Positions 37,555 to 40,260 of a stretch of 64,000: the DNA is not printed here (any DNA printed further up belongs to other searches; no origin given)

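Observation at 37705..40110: Uncharacterised 801-aa EF-hand-containing, C-terminally membrane-anchored protein with a (A-x-K-P-A-x-E)n tail, divergently paired with the tandem UvrA-like gene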

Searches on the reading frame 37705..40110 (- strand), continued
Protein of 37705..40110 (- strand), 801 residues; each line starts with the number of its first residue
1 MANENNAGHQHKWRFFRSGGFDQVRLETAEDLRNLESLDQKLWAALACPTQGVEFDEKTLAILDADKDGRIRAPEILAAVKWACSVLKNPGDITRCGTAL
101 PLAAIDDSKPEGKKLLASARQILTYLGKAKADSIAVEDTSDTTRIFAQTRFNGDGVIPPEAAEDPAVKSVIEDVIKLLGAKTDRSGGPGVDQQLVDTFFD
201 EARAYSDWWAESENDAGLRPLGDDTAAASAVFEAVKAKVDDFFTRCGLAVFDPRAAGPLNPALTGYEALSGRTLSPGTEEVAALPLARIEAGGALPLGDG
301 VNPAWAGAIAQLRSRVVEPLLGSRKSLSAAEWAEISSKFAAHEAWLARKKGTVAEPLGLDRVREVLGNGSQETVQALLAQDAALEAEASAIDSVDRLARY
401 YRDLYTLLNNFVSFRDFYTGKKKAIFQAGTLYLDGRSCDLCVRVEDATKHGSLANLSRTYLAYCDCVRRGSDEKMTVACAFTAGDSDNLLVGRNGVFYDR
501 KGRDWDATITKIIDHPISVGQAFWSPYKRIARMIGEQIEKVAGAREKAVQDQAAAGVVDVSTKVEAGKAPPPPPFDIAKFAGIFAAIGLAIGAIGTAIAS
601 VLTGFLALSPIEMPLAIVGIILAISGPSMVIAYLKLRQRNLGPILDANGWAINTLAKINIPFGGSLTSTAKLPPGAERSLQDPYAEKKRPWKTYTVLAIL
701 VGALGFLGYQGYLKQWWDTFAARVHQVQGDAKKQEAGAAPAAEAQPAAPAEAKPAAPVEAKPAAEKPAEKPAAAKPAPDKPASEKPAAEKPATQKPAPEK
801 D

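Call 35: find_homologous_proteins(query=A2, max_evalue=1e-10)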
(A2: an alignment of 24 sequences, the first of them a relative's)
Query A2 (24 sequences) (723 aa, profile of the alignment): 320 proteins with E <= 1e-10 among 8000 candidates; the best 120 are listed.
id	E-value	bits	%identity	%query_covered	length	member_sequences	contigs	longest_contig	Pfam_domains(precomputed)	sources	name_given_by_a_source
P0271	6.2e-294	995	43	96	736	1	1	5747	-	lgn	-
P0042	3.2e-290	982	40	97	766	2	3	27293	-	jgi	jgi:hypothetical protein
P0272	3.7e-289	979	42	97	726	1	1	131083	-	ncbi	-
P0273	1.4e-288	977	40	94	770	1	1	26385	-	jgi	-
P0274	4.2e-288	975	42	100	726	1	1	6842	-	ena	-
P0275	2.2e-287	973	42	97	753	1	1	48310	-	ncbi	-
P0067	2.4e-284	963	42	97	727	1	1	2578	-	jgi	-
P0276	5.3e-284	962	42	97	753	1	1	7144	-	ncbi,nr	ncbi:MAG: hypothetical protein LLG97_17300 [Deltaproteobacteria bacterium]|nr:hypothetical protein [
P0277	6.1e-284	962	41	94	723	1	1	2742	-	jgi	jgi:hypothetical protein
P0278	1.5e-283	960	40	97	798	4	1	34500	-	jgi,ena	-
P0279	2.5e-283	960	41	97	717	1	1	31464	-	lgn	-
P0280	3.3e-283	959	41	97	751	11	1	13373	-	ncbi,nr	ncbi:MAG: hypothetical protein NT047_16485 [Deltaproteobacteria bacterium]|nr:hypothetical protein [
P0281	5.5e-282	955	41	94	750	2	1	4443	-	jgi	jgi:hypothetical protein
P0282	2.2e-281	953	42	94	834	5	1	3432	-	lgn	-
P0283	2.7e-281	953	39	97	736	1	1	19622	-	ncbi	-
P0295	1.7e-279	947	39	97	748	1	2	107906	-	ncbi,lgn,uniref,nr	ncbi:MAG: hypothetical protein PHH59_08400 [Methylovulum sp.]|uniref:hypothetical protein n=1 Tax=Me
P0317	2.2e-271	920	36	97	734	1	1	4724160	-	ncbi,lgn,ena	-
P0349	5.2e-267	906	41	94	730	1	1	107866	-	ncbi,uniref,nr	ncbi:hypothetical protein [Magnetospirillum sp. SS-4]|uniref:hypothetical protein n=1 Tax=Magnetospi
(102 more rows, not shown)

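Call 40: search_solved_structures(query=A3, max_evalue=10, show_alignments=2)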
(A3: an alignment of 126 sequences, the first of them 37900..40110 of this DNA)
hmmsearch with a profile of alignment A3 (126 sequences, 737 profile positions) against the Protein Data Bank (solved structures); distinct sequences matched with E-value up to 10: 14.
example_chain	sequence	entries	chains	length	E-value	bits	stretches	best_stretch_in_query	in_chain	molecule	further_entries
7kdd_A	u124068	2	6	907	0.013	16.8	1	584-640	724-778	Envelope glycoprotein B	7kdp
2opo_A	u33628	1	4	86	0.039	15.2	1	133-199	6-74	Polcalcin Che a 3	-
8uzp_M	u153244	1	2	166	0.057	14.7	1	327-412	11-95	stem_mimetic_01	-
6nud_A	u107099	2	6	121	0.2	12.9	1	339-410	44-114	CRISPR system Cms protein Csm2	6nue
4yuu_Y1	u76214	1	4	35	0.22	12.8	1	609-640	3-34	Photosystem II reaction center protein Ycf12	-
6w6l_6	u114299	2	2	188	0.47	11.7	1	526-606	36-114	Calcium load-activated calcium channel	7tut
5otj_D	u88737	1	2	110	0.79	10.9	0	55-96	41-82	Polcalcin Phl p 7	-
9t0h_B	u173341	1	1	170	0.98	10.6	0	57-83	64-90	Neuronal calcium sensor 1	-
2aao_A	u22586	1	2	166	1.1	10.5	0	57-91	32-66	Calcium-dependent protein kinase, isoform AK1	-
7puz_A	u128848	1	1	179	1.1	10.5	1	311-406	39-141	MICOS complex subunit MIC60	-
4yru_A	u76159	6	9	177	1.1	10.5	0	57-83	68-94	Neuronal calcium sensor 1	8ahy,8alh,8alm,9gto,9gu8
4ov2_A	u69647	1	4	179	1.1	10.4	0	57-83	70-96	Neuronal calcium sensor 1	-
1g8i_A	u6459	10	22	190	1.2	10.3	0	57-84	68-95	NEURONAL CALCIUM SENSOR 1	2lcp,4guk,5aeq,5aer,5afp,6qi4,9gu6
1h4b_A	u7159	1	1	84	1.4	10.1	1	135-196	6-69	POLCALCIN BET V 4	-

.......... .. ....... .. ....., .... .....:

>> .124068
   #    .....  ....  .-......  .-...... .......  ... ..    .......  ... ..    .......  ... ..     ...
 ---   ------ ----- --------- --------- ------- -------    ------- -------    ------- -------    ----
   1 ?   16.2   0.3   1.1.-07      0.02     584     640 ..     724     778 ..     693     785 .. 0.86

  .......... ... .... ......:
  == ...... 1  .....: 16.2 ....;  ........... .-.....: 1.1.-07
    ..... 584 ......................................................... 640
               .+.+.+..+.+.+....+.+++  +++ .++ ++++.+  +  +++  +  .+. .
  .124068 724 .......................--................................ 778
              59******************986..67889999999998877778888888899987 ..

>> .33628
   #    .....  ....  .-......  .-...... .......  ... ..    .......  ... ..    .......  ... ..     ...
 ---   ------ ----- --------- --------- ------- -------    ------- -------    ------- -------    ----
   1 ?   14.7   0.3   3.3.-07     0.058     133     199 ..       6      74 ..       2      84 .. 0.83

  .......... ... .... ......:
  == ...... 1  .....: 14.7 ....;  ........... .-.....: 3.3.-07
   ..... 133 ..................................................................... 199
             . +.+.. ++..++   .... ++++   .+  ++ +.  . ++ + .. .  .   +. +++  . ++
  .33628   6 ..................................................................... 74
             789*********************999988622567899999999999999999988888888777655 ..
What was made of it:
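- On EF-hand (Ca2+-binding helix-loop-helix): Polcalcin matches aa 133-199 at E 0.039 (call 40).
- NCS-1, CDPK and polcalcin are the sub-threshold PDB hits (call 40).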

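Call 41: find_related_loci(query=A3, collection=genome_contigs, flank=6000)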
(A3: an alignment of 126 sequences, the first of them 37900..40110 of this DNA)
Query A3 (737 aa) in genome_contigs; peptide patterns used: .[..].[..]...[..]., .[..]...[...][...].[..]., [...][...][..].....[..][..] (x = any residue, [..] = any of these).
600 stretches matched a pattern (row limit reached: there are more); 598 encode a relative of the query (tblastn E <= 1e-3); the best 80 are kept; 80 distinct loci.
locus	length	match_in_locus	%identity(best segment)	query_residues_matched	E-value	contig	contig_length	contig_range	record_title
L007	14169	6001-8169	64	3-723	0e+0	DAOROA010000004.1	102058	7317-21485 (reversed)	MAG TPA_asm: Candidatus Competibacter sp. isolate AMR_MDS_5433 NODE_129_length_102058_cov_7.206092, whole genome shotgun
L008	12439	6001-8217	59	4-736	0e+0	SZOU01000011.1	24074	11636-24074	Betaproteobacteria bacterium PRO4 ZYPT4scaffold_1014, whole genome shotgun sequence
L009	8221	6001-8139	60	11-723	0e+0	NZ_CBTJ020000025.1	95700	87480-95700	Candidatus Competibacter denitrificans Run_A_D11 COMPD11_2693_Contig_2, whole genome shotgun sequence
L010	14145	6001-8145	60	1-715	0e+0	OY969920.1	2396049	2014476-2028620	MAG: uncultured beta proteobacterium isolate MFD04716.bin.c.2 genome assembly, chromosome: 1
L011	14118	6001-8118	59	11-715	0e+0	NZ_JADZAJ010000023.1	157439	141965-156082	MAG: Nitrosomonas sp. isolate SJ624 c_000000781635, whole genome shotgun sequence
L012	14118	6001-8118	59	11-716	0e+0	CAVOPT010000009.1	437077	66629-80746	MAG: uncultured delta proteobacterium isolate MFD00032.bin.1.221 genome assembly, contig: contig_3615, whole genome shot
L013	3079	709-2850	61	1-713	0e+0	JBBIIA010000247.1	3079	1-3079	MAG: Deltaproteobacteria bacterium isolate BR2F70218_bin_127 NODE_14730_length_3079_cov_7.188823, whole genome shotgun s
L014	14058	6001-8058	61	11-694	0e+0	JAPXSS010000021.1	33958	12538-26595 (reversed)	MAG: Syntrophobacteraceae bacterium isolate binned_ad_9.201 NODE_1388_length_33958_cov_2.441134, whole genome shotgun se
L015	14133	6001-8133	57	4-715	0e+0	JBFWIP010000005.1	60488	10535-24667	MAG: Desulfobulbus sp. isolate CA_2019_NHSR_108 NODE_1289_length_60488_cov_21.678253_NHSR, whole genome shotgun sequence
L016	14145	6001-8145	58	9-716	0e+0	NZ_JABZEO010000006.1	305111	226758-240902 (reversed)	Allochromatium humboldtianum strain DSM 21881 assembly_contig_6, whole genome shotgun sequence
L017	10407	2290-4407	58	11-721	0e+0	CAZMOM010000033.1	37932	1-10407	MAG TPA_asm: uncultured Gammaproteobacteria bacterium isolate binchicken_co85_55 genome assembly, contig: NODE_644_lengt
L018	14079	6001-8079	59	11-694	0e+0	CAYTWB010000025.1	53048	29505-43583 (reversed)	MAG TPA_asm: uncultured Syntrophobacteraceae bacterium isolate SRP239243_co2_425 genome assembly, contig: NODE_765_lengt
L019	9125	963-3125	60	10-714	0e+0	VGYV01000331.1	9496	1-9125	MAG: Planctomycetota bacterium isolate M_DeepCast_400m_m2_195 M_DeepCast_400m_m2_195_Ga0194112_10014273, whole genome sh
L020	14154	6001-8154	57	1-717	0e+0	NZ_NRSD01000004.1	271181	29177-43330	Thiocapsa imhoffii strain DSM 21303 scaffold0004, whole genome shotgun sequence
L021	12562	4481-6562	60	4-691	0e+0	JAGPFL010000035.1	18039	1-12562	MAG: Syntrophobacterales bacterium isolate Gw_SlDig_bin_168 Gw_SlDig_5318_length_18039_cov_5.994194, whole genome shotgu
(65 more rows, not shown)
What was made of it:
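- Phyla include Pseudomonadota, Thermodesulfobacteriota, Planctomycetota, Verrucomicrobiota, Bacteroidota, Chlorobi, Nitrospirota, Myxococcota and Elusimicrobia (calls 35, 41). Near-restriction to diderm phyla in the lists seen (calls 35, 41).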

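Call 48: list_cluster_members(proteins=[P0349, P0103, P0295, P0317])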
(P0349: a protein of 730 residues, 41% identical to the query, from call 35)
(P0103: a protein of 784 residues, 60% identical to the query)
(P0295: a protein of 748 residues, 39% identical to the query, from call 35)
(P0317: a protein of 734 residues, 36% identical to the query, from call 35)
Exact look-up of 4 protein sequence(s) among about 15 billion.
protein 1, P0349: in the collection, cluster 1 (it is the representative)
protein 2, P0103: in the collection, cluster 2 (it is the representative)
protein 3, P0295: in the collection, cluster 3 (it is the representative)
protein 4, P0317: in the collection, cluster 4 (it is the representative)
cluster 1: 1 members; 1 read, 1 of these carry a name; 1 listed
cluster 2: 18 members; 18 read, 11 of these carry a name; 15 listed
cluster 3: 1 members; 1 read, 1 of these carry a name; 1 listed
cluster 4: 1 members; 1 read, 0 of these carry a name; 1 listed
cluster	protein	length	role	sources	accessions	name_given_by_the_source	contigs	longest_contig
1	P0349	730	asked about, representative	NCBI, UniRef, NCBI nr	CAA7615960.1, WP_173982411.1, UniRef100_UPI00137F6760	hypothetical protein [Magnetospirillum sp. SS-4] | hypothetical protein n=1 Tax=Magnetospirillum sp. SS-4 TaxID=2681465 RepID=UPI00137F6760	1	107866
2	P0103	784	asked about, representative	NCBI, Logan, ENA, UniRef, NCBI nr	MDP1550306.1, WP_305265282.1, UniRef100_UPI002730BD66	MAG: hypothetical protein Q8L97_09125 [Nitrosomonas sp.] | hypothetical protein n=1 Tax=Nitrosomonas sp. TaxID=42353 RepID=UPI002730BD66 | hypothetical protein [Nitrosomonas sp.]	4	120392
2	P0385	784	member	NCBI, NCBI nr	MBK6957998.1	MAG: hypothetical protein IPH22_06030 [Nitrosomonas sp.] | hypothetical protein [Nitrosomonas sp.]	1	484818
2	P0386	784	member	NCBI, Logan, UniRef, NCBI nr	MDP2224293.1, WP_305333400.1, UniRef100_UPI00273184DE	hypothetical protein [Nitrosomonas sp.] | hypothetical protein n=1 Tax=Nitrosomonas sp. TaxID=42353 RepID=UPI00273184DE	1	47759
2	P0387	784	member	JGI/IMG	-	hypothetical protein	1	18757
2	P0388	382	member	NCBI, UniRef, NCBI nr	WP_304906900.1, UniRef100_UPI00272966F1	hypothetical protein [Nitrosomonas sp.] | hypothetical protein n=1 Tax=Nitrosomonas sp. TaxID=42353 RepID=UPI00272966F1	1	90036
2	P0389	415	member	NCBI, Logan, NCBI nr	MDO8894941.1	MAG: hypothetical protein Q7U93_08240 [Nitrosomonas sp.] | hypothetical protein [Nitrosomonas sp.]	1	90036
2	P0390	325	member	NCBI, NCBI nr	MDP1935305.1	MAG: hypothetical protein Q8K47_10575, partial [Nitrosomonas sp.] | hypothetical protein [Nitrosomonas sp.]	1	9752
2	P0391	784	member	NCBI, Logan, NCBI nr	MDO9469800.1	MAG: hypothetical protein Q7J23_03605 [Nitrosomonas sp.] | hypothetical protein [Nitrosomonas sp.]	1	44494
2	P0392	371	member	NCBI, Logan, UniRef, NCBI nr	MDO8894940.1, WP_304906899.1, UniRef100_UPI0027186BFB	hypothetical protein [Nitrosomonas sp.] | hypothetical protein n=1 Tax=Nitrosomonas sp. TaxID=42353 RepID=UPI0027186BFB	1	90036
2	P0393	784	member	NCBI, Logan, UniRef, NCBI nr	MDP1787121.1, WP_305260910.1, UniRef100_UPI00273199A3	hypothetical protein [Nitrosomonas sp.] | hypothetical protein n=1 Tax=Nitrosomonas sp. TaxID=42353 RepID=UPI00273199A3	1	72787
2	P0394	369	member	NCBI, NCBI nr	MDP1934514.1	MAG: hypothetical protein Q8K47_06470, partial [Nitrosomonas sp.] | hypothetical protein [Nitrosomonas sp.]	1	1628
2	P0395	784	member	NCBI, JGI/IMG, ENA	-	-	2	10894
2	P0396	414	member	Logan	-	-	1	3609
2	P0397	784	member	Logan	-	-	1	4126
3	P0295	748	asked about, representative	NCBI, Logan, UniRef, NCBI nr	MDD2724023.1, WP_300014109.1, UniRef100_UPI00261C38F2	MAG: hypothetical protein PHH59_08400 [Methylovulum sp.] | hypothetical protein n=1 Tax=Methylovulum sp. TaxID=1916980 RepID=UPI00261C38F2 | hypothetical protein [Methylovulum sp.]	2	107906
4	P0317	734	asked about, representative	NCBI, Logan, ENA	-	-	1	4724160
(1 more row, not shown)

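Call 49: predict_structure(alignment_id=A3)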
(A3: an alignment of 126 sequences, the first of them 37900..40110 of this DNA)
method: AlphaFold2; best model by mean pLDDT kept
length: 737 residues; sequences in the alignment: 126
mean_pLDDT: 92.6   pTM: 0.76
mean pLDDT of the five models: 92.6, 91.6, 90.6, 90.1, 89.7
residues with pLDDT >= 90: 588; 70-90: 115; 50-70: 26; < 50: 8
segments of 3 or more residues with pLDDT < 50: 564-568
pLDDT, mean of each block of 10 residues (from residue 1): 61 91 94 96 97 97 98 98 98 96 98 96 96 97 92 96 97 98 96 98 98 95 96 97 98 96 93 94 96 96 97 98 97 97 96 97 97 98 93 97 98 96 97 97 98 98 98 98 95 98 98 96 93 91 89 71 47 65 72 81 88 91 95 96 98 95 94 90 84 88 86 86 86 78
secondary structure, 60 per line:
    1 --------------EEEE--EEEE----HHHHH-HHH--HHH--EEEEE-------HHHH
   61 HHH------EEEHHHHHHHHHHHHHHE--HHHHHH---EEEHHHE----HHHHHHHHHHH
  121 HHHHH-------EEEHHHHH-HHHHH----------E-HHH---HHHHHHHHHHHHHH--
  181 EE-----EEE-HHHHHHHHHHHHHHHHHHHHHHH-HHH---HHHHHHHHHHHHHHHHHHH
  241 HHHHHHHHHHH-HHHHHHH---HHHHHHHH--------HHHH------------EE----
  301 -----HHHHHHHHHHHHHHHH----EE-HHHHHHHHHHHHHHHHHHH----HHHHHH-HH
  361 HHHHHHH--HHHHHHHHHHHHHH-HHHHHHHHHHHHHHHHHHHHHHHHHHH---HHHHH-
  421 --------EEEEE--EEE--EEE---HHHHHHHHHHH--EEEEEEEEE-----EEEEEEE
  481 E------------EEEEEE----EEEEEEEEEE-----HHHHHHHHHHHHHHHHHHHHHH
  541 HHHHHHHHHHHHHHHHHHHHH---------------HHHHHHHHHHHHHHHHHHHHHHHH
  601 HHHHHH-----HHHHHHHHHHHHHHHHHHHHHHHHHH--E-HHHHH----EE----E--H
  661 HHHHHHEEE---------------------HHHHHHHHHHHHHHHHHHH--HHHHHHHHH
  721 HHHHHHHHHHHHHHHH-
elements in order (helices of 4 or more, strands of 3 or more residues): E15-18 E21-24 H29-33 E45-49 H57-63 E70-72 H73-86 H90-95 E99-101 H110-125 E133-135 H136-140 H142-146 H165-178 E188-190 H192-214 H222-251 H253-259 H263-270 H279-282 H306-321 H329-347 H352-357 H359-367 H370-383 H385-411 H415-419 E429-433 E436-438 E441-443 H447-457 E460-468 E474-481 E494-499 E504-513 H519-561 H577-606 H612-637 H642-646 H660-666 E667-669 H691-709 H712-736
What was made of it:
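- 38875..39510 (-): aa 201-412: bundle of long helices, predicted with high confidence. call 49
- On EF-hand (Ca2+-binding helix-loop-helix): The AlphaFold2 model has H57-63, the loop with a short strand at 70-72, then H73-86, with pLDDT above 95 (call 49).
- Helix-loop-helix secondary structure is predicted around the loop (call 49). Large helical cytoplasmic module and a stalk helix (call 49).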
